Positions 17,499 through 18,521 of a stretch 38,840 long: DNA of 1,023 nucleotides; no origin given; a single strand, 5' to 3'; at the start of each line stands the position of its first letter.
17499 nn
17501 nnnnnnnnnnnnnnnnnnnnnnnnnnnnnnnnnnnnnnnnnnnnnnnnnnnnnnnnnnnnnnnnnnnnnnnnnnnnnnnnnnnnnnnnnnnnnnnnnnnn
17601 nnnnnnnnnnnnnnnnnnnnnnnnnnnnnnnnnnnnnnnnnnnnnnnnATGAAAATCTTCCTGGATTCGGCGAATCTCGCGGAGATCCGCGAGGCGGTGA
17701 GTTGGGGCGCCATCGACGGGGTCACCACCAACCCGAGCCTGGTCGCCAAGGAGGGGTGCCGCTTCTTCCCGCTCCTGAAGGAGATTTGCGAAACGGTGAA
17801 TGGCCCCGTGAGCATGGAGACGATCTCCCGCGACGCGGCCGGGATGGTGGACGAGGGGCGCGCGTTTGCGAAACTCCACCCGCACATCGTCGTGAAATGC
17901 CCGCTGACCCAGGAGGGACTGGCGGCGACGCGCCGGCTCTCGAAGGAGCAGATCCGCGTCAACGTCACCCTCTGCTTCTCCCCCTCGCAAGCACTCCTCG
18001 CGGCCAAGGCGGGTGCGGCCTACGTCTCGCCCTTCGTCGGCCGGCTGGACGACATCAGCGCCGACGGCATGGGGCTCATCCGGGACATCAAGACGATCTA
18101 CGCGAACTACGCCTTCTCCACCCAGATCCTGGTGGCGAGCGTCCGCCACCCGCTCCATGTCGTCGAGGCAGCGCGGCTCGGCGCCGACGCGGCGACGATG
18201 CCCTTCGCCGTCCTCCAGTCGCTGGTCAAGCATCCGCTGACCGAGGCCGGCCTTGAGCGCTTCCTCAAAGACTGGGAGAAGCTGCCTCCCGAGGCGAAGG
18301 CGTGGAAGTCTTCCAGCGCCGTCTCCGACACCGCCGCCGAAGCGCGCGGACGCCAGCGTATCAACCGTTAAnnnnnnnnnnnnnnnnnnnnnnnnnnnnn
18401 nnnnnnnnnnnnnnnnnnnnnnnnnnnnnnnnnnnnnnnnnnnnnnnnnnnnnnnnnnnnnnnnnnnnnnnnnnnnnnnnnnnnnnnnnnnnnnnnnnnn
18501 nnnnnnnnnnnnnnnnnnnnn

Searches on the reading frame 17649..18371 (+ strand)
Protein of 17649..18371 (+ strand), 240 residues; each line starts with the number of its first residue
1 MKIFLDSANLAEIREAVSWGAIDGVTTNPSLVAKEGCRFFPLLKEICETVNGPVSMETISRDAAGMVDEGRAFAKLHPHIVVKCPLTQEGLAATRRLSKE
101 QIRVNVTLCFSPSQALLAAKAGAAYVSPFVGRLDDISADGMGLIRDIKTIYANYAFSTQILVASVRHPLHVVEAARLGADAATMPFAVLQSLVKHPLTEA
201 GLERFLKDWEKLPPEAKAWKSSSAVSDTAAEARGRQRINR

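Call 16: find_encoding_contigs(protein=window:17649-18371:+, flank=10000, max_places=6)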
Protein window:17649-18371:+ (240 aa): 8 contigs read that carry it; 6 places shown.
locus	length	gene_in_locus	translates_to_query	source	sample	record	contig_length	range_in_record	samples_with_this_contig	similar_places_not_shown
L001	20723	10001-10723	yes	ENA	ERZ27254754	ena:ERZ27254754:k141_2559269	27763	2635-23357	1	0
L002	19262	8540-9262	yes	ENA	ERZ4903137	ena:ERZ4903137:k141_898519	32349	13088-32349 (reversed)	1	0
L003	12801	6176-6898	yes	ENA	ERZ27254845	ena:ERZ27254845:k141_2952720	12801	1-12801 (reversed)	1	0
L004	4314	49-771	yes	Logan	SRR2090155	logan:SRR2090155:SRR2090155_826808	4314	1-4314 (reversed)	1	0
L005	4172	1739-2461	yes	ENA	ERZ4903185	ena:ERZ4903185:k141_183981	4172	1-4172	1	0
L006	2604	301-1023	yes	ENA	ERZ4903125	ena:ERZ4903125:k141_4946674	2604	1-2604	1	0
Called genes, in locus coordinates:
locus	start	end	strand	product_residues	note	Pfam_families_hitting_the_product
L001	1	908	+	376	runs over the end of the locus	PF00226:DnaJ, PF01556:DnaJ_C, PF00684:DnaJ_CXXCXGXG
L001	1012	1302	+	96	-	-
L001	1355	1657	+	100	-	PF04892:VanZ-LLP1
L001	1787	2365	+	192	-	-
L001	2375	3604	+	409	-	PF06245:DUF1015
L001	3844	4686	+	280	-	PF17848:Zn_ribbon_ACC, PF01039:Carboxyl_trans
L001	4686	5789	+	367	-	PF00005:ABC_tran, PF02463:SMC_N (weak), PF17912:OB_MalK, PF08402:TOBE_2 (weak), PF03459:TOBE (weak)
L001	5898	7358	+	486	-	PF01590:GAF, PF13185:GAF_2, PF13492:GAF_3 (weak), PF00990:GGDEF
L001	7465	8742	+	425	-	PF00990:GGDEF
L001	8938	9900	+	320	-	PF00480:ROK, PF01869:BcrAD_BadFG (faint)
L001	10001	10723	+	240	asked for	PF00923:TAL_FSA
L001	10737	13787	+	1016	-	PF04453:LptD (weak)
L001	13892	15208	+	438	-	PF03721:UDPG_MGDP_dh_N, PF00984:UDPG_MGDP_dh, PF03720:UDPG_MGDP_dh_C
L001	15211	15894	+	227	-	PF00908:dTDP_sugar_isom, PF05523:FdtA (weak), PF14667:Polysacc_synt_C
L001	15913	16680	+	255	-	PF00483:NTP_transferase, PF12804:NTP_transf_3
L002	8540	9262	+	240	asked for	PF00923:TAL_FSA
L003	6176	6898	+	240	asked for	PF00923:TAL_FSA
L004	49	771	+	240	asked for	PF00923:TAL_FSA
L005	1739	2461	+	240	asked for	PF00923:TAL_FSA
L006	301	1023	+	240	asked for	PF00923:TAL_FSA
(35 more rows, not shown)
